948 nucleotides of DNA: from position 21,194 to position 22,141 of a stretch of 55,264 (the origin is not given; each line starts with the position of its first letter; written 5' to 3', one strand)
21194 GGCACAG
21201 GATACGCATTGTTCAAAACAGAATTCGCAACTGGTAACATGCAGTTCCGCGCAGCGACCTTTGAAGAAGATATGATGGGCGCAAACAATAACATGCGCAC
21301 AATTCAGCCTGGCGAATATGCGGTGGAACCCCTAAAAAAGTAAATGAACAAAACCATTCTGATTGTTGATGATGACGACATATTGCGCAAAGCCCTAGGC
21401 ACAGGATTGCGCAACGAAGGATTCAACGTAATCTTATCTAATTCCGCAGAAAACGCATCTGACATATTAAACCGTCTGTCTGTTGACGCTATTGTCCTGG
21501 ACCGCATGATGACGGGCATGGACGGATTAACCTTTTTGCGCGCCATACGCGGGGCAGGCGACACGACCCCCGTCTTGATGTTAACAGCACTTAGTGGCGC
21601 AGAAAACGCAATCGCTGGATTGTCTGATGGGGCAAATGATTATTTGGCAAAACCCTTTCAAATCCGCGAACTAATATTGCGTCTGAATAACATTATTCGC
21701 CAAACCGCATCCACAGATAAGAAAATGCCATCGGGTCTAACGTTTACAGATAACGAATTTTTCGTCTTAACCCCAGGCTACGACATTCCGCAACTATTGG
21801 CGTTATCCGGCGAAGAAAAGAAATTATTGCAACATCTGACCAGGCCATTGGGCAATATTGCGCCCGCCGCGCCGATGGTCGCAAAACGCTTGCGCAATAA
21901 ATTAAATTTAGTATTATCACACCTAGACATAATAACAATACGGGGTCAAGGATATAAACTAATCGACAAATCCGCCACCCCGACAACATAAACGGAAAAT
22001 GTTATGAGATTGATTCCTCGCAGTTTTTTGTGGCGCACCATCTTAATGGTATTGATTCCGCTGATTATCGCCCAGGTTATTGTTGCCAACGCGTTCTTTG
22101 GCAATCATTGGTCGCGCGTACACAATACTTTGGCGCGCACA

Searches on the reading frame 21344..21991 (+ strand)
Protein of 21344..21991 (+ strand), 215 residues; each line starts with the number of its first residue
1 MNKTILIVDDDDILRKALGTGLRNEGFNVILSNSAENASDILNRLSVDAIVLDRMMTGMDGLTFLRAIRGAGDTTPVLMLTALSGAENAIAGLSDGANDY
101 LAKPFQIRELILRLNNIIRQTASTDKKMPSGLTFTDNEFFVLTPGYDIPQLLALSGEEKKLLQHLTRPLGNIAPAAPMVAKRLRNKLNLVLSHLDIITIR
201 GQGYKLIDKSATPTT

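Call 23: search_protein_families(library=pfam, proteins=[window:21344-21991:+], max_evalue=0.00001)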
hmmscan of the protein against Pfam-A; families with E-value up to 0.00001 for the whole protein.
window:21344-21991:+ (215 aa): 1 family
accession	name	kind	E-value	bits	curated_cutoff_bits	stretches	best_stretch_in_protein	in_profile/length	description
PF00072.30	Response_reg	-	7.2e-27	94.2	30.2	1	5-114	1-110/111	Response regulator receiver domain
